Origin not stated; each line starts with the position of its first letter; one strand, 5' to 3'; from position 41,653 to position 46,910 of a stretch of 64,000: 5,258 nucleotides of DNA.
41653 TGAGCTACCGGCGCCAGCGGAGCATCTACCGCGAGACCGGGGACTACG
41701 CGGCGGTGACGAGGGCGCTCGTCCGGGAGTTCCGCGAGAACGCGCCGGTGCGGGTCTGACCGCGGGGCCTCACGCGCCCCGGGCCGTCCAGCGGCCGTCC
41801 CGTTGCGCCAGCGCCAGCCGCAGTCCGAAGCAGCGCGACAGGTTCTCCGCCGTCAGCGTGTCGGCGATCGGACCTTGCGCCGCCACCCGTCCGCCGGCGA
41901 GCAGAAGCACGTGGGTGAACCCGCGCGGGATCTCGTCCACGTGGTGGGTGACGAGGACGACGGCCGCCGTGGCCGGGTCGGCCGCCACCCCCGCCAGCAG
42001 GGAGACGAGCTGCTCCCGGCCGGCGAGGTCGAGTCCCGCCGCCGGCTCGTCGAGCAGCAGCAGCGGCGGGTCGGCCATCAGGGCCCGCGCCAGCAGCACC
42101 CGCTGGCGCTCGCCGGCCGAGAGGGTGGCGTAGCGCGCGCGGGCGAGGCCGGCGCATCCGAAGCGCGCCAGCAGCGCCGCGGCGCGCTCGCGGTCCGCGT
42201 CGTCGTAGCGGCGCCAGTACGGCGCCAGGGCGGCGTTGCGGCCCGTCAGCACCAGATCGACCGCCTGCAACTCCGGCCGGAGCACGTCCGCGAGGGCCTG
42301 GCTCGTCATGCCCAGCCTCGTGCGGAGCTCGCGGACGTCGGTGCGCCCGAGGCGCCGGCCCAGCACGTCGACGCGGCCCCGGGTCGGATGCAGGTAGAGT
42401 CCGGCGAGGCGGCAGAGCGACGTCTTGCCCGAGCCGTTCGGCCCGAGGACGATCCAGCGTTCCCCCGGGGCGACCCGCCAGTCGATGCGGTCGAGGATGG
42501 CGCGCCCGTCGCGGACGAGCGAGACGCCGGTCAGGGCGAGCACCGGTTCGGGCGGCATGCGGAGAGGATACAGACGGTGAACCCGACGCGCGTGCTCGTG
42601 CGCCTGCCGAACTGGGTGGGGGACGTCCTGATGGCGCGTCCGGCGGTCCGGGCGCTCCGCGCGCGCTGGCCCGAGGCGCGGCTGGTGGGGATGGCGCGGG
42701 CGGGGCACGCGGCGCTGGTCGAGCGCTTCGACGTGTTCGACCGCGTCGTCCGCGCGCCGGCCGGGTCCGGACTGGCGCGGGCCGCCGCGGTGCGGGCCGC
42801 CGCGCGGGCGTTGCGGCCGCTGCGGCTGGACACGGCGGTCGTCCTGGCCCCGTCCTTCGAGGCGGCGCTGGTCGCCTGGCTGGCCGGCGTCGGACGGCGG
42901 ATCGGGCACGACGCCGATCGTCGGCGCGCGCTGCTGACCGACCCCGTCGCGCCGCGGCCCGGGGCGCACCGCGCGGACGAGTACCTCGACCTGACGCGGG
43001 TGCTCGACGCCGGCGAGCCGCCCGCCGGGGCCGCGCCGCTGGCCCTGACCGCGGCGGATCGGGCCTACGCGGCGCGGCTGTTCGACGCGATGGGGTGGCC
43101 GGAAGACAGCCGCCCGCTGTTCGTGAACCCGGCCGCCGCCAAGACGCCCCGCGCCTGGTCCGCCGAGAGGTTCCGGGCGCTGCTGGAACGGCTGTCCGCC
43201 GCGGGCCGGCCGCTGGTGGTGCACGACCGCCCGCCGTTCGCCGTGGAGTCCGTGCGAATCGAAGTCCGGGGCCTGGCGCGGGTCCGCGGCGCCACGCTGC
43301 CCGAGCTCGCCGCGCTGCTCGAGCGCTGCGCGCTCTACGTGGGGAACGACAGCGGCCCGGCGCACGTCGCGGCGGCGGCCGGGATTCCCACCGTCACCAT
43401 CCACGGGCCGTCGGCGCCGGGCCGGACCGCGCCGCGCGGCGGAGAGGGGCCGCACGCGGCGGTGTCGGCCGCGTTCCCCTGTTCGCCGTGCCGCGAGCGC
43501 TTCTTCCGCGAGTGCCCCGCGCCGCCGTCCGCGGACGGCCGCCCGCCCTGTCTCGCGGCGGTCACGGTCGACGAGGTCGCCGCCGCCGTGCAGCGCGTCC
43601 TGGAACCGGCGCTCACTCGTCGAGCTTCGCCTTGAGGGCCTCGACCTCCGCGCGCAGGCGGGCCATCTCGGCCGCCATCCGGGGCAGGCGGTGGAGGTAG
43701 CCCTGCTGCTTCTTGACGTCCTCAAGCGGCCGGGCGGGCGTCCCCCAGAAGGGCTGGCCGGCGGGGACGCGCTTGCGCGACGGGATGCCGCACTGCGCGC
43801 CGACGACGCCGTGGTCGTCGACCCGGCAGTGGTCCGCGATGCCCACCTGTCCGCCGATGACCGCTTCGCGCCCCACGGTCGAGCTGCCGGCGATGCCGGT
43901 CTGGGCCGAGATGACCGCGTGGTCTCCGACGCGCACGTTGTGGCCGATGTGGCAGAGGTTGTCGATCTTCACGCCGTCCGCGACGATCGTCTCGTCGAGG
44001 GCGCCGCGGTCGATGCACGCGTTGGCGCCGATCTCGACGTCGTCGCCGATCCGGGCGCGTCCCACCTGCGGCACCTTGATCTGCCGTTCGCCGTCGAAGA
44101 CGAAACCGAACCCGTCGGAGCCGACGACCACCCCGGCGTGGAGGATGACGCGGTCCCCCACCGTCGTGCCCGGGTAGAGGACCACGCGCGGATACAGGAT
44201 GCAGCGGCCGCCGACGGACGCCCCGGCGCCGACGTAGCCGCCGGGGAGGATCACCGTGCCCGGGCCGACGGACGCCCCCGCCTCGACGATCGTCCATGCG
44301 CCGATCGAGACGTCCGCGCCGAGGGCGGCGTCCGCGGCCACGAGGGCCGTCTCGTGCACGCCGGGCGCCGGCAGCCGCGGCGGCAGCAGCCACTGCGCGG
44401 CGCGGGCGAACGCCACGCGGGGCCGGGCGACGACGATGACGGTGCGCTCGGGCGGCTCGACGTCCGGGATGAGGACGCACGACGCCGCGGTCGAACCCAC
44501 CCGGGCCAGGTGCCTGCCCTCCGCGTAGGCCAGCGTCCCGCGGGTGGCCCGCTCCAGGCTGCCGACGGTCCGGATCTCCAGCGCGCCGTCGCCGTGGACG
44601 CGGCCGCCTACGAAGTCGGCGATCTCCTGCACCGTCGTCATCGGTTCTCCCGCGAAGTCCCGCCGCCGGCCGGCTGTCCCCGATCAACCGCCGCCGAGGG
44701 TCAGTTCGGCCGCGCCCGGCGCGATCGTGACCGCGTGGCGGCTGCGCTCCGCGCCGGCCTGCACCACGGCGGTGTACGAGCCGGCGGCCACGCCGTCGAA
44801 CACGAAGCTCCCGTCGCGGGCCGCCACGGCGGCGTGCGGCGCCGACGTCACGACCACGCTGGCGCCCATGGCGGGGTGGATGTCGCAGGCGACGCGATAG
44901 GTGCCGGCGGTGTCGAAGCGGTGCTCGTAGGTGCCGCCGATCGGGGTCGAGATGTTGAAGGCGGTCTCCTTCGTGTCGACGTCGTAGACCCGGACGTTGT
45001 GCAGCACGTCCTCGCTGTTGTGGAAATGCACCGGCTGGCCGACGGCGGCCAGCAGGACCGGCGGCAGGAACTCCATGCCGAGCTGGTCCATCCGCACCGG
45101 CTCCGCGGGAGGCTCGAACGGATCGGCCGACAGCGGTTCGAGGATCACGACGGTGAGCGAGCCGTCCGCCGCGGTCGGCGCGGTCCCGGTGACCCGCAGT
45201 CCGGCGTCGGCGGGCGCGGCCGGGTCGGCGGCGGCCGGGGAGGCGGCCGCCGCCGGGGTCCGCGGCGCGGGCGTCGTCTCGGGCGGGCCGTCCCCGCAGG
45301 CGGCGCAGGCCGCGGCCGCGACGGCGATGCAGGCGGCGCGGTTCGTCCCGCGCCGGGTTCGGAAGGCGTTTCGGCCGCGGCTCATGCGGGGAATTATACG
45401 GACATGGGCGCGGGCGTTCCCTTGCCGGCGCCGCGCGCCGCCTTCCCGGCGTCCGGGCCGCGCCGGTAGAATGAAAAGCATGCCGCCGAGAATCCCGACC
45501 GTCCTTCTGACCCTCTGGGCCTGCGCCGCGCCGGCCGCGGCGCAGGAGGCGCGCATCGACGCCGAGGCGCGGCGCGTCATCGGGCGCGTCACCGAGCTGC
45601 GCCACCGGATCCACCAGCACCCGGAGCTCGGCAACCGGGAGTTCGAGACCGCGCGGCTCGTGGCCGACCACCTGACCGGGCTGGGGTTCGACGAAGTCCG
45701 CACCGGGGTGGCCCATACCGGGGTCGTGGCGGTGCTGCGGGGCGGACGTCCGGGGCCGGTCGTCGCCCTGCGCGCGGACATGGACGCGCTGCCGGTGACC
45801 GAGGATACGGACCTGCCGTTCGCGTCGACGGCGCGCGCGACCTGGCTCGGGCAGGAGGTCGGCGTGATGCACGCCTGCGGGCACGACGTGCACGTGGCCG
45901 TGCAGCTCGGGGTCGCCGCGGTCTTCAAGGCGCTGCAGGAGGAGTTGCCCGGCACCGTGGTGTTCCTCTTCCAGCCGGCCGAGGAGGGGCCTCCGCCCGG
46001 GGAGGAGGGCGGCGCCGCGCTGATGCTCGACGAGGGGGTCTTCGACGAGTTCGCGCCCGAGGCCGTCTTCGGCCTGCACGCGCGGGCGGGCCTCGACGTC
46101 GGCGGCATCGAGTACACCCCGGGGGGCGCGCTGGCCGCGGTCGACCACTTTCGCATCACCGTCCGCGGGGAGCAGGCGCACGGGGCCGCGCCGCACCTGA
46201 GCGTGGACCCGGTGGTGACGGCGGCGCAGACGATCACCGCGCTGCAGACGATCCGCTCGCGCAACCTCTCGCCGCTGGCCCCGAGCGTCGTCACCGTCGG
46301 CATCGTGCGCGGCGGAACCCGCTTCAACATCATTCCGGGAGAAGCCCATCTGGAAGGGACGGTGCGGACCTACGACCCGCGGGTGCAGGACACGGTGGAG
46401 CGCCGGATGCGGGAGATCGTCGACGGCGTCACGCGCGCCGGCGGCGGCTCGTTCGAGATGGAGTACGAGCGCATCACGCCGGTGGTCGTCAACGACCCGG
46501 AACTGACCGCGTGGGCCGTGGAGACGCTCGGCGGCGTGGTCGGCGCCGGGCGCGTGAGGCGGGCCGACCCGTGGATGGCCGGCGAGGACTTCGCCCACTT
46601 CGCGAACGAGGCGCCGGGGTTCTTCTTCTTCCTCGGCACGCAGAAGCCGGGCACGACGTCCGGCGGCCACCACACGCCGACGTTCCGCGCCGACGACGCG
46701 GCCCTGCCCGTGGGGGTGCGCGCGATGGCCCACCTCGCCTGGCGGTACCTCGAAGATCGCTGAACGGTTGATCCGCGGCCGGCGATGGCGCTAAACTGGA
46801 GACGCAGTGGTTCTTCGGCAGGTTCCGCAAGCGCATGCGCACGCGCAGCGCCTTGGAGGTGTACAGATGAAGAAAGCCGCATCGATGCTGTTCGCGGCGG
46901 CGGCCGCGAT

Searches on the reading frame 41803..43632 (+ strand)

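Call 68: search_protein_families(library=pfam, proteins=[window:41803-43632:+], max_evalue=0.00001)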
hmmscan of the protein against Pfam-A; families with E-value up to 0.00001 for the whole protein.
window:41803-43632:+ (610 aa): 1 family
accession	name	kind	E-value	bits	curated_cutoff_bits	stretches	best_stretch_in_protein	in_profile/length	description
PF01075.23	Glyco_transf_9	-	2.6e-25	89.6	22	1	331-566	2-239/247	Glycosyltransferase family 9 (heptosyltransferase)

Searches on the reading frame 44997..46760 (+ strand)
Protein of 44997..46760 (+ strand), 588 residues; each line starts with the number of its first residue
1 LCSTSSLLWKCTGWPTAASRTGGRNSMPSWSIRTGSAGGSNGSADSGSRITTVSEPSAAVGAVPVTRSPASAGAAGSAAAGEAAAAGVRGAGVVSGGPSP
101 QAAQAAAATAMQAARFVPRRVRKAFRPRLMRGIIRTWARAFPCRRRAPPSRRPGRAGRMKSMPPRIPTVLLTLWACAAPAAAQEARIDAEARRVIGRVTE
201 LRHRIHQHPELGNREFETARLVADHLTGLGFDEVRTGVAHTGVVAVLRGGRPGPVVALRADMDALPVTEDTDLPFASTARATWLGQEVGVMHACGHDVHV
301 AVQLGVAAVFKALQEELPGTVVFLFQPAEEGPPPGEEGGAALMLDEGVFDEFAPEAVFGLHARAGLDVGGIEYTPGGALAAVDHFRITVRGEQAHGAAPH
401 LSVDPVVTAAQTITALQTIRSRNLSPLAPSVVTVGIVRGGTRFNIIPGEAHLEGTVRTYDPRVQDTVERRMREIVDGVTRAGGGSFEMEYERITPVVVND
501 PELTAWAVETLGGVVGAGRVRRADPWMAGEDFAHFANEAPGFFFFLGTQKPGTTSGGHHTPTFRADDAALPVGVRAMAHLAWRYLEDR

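Call 68: search_protein_families(library=pfam, proteins=[window:44997-46760:+], max_evalue=0.00001)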
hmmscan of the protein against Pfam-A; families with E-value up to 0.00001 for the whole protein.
window:44997-46760:+ (588 aa): 2 families
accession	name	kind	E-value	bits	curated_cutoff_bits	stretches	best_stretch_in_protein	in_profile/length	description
PF01546.33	Peptidase_M20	-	1.6e-42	146.2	24.6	1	257-581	1-204/206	Peptidase family M20/M25/M40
PF07687.19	M20_dimer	-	8.7e-14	51.8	21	1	385-476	9-100/107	Peptidase dimerisation domain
